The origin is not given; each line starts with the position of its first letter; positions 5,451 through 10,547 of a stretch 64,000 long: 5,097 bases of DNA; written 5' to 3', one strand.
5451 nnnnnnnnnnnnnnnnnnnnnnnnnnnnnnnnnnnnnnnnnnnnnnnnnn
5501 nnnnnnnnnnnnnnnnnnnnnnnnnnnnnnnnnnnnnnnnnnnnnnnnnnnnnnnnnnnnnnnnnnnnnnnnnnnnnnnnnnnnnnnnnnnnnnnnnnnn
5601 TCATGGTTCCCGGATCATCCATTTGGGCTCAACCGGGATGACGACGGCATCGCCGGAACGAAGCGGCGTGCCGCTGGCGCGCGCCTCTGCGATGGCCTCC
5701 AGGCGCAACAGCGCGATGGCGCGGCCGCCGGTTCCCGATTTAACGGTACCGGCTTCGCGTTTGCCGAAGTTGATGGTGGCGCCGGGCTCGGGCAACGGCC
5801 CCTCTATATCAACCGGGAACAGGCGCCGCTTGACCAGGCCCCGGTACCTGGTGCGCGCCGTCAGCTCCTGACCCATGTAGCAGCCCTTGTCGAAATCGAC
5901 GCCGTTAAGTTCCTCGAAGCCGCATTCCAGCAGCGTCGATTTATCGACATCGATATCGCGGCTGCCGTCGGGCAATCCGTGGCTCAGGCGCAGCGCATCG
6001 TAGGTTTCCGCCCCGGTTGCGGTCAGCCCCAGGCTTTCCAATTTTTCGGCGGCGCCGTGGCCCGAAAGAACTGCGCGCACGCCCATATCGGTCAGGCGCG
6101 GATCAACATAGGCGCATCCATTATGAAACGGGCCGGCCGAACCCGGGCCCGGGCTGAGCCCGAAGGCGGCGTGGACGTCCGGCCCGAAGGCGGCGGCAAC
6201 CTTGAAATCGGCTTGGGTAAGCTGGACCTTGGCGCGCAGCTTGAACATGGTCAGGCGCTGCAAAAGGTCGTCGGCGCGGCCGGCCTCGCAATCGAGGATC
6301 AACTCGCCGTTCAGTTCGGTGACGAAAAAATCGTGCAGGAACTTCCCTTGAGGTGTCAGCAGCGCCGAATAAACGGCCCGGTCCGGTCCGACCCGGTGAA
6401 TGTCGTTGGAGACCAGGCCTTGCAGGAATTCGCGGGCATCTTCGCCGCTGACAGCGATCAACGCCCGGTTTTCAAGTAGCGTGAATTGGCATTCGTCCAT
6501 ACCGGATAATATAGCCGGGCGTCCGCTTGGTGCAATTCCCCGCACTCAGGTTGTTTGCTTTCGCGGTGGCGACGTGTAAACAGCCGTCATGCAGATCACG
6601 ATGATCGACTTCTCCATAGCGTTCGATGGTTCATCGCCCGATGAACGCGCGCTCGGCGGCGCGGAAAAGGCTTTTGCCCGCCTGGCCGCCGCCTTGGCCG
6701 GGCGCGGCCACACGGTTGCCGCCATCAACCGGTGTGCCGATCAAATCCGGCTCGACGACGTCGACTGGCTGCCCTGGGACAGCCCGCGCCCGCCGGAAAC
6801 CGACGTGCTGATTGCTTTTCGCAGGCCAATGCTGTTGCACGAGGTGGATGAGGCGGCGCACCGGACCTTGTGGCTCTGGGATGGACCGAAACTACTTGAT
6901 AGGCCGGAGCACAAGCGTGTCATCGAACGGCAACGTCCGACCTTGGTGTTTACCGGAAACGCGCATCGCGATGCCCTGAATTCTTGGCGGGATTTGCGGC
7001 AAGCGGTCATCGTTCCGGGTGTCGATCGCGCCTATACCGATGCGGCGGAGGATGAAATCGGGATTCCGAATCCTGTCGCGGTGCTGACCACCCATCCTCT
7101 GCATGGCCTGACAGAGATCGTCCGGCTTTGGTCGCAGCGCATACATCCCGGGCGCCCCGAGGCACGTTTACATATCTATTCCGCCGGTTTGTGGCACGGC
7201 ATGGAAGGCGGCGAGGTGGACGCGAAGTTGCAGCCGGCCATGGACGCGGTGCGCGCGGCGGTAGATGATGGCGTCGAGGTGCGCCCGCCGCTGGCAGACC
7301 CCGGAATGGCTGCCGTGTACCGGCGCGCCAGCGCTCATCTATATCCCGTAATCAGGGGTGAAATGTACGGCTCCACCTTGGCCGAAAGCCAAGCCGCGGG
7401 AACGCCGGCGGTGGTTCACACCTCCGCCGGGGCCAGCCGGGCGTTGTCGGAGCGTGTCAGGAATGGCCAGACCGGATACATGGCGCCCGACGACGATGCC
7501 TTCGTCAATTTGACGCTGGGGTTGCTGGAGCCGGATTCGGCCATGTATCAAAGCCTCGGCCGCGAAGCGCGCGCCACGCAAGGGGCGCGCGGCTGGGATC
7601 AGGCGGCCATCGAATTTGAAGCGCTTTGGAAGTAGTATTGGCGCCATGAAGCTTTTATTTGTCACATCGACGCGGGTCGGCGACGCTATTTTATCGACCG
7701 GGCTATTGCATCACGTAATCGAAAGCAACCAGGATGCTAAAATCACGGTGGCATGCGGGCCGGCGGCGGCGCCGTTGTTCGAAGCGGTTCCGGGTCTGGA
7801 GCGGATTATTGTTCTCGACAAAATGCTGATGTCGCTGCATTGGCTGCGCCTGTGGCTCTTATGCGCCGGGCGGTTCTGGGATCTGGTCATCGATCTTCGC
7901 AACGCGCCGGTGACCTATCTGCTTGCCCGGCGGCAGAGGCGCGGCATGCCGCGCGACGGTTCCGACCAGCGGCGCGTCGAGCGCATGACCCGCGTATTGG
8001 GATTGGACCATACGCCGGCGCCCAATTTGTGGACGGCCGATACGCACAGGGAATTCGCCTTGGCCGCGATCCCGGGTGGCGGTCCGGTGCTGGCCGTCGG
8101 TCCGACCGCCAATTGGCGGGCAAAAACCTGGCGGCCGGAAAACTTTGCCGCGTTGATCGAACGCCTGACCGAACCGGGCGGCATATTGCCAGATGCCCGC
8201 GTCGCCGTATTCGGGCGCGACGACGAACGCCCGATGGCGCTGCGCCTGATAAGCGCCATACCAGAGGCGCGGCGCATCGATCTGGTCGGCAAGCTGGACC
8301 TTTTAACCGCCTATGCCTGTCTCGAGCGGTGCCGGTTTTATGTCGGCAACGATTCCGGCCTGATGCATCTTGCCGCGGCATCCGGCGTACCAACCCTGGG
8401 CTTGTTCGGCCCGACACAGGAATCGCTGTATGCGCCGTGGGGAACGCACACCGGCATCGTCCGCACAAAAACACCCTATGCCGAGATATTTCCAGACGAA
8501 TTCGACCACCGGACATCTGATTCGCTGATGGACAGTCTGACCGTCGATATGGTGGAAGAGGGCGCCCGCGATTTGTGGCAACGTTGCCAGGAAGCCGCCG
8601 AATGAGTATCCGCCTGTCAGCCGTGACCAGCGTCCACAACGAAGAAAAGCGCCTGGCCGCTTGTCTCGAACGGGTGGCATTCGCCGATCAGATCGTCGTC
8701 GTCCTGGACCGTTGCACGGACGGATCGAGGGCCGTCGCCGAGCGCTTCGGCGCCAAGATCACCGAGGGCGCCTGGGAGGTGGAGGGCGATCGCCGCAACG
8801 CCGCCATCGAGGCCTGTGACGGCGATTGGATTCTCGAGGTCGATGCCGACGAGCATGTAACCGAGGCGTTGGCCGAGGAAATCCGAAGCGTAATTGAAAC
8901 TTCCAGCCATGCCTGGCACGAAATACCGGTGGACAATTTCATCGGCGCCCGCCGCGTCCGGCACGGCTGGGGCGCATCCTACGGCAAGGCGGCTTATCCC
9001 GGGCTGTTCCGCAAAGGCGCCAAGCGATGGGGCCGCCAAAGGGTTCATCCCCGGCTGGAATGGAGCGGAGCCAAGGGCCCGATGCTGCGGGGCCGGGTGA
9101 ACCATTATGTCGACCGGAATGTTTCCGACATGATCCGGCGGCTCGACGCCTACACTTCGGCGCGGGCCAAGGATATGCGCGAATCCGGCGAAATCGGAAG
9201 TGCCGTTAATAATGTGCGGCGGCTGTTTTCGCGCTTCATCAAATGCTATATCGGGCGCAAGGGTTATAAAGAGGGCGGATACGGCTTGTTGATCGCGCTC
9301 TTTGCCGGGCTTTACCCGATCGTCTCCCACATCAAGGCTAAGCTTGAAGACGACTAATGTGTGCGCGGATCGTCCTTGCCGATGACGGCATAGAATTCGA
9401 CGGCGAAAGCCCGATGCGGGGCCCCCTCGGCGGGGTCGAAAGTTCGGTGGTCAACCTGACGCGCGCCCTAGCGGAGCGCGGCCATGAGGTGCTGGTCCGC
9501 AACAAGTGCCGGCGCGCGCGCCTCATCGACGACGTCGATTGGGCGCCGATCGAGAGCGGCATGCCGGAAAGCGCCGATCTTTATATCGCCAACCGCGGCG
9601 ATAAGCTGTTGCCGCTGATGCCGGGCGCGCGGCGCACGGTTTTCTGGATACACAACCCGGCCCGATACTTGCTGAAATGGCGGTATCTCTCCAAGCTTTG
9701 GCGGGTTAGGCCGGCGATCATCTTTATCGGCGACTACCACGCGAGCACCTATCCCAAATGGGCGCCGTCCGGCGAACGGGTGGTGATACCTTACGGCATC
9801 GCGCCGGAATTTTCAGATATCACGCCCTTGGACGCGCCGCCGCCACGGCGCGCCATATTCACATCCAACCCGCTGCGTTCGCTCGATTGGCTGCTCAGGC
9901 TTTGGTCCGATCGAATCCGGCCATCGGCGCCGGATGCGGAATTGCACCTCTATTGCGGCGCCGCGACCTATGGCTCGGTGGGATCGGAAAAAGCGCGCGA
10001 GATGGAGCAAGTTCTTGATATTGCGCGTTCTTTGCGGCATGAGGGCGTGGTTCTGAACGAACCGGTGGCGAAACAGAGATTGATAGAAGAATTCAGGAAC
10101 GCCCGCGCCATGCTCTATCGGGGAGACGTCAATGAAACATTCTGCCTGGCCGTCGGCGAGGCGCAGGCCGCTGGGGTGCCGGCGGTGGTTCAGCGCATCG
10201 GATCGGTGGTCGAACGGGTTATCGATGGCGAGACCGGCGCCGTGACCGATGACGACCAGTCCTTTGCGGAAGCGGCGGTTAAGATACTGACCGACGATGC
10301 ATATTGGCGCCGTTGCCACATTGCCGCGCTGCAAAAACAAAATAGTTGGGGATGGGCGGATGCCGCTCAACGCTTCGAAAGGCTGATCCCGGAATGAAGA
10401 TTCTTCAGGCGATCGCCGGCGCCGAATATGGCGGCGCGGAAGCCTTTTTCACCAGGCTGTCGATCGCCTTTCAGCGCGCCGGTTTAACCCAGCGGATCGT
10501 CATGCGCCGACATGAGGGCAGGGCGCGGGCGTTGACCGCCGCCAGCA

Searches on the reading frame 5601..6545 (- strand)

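Call 44: search_protein_families(library=pfam, proteins=[window:5601-6545:-], max_evalue=0.001)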
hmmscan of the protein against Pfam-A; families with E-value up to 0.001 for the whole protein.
window:5601-6545:- (314 aa): 2 families
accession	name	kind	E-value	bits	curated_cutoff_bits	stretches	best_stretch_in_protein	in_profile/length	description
PF25455.1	Beta-barrel_CAF17_C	-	5.2e-19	68.2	25.7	1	238-310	1-68/70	CAF17, C-terminal beta-barrel domain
PF01571.26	GCV_T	-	6.7e-14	52.2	25.6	1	30-124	51-148/255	Aminomethyltransferase folate-binding domain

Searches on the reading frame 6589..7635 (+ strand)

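Call 44: search_protein_families(library=pfam, proteins=[window:6589-7635:+], max_evalue=0.001)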
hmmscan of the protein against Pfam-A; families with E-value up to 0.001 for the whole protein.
window:6589-7635:+ (348 aa): 3 families
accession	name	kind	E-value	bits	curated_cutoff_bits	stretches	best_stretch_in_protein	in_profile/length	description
PF13692.12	Glyco_trans_1_4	-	2.3e-09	38.1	27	1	173-314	16-141/142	Glycosyl transferases group 1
PF00534.26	Glycos_transf_1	-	2.1e-05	24.6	26.4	1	239-328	85-170/172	Glycosyl transferases group 1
PF20706.3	GT4-conflict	-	0.00055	19.5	26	1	204-295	239-329/385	Family 4 Glycosyltransferase in conflict systems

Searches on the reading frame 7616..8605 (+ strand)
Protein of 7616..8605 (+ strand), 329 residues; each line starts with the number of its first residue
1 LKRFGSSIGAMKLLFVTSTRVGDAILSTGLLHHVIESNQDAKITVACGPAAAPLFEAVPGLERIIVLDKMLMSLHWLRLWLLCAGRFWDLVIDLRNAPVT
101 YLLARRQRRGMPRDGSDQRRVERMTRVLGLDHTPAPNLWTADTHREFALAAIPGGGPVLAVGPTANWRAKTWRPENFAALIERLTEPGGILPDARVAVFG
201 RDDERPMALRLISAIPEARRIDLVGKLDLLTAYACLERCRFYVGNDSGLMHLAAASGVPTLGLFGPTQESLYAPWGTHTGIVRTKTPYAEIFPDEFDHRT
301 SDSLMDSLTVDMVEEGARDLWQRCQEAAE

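Call 44: search_protein_families(library=pfam, proteins=[window:7616-8605:+], max_evalue=0.001)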
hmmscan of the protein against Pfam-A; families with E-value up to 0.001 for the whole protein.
window:7616-8605:+ (329 aa): 1 family
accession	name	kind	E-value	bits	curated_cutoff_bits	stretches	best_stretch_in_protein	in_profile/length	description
PF01075.23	Glyco_transf_9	-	2.4e-27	96.3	22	1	125-286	73-231/247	Glycosyltransferase family 9 (heptosyltransferase)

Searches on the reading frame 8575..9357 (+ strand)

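Call 44: search_protein_families(library=pfam, proteins=[window:8575-9357:+], max_evalue=0.001)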
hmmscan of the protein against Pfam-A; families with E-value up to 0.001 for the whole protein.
window:8575-9357:+ (260 aa): 2 families
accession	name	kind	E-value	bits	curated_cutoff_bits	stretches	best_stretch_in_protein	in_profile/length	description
PF00535.33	Glycos_transf_2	-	9.6e-12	45.6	23.3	1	15-118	1-116/168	Glycosyl transferase family 2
PF13704.12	Glyco_tranf_2_4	-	1.8e-06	28.8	27.5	1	22-98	2-87/98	Glycosyl transferase family 2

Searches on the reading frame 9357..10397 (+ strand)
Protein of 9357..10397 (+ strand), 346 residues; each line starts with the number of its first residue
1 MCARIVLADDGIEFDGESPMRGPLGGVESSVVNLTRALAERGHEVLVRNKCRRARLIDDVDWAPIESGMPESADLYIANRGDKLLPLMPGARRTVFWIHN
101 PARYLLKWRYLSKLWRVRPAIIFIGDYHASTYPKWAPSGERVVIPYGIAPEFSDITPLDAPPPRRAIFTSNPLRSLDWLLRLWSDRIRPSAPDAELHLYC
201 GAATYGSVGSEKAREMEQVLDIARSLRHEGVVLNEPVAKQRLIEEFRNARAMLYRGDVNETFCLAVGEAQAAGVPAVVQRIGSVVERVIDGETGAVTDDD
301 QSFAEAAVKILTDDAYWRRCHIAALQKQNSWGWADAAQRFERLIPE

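Call 44: search_protein_families(library=pfam, proteins=[window:9357-10397:+], max_evalue=0.001)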
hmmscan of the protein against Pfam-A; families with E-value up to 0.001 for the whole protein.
window:9357-10397:+ (346 aa): 3 families
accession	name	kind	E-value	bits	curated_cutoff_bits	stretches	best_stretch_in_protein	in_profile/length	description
PF13692.12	Glyco_trans_1_4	-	1.1e-12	48.8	27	1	174-313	15-142/142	Glycosyl transferases group 1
PF00534.26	Glycos_transf_1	-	2.9e-10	40.4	26.4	1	237-321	81-166/172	Glycosyl transferases group 1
PF13439.12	Glyco_transf_4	-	7.6e-06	26.5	28.5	1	25-127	2-81/170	Glycosyltransferase Family 4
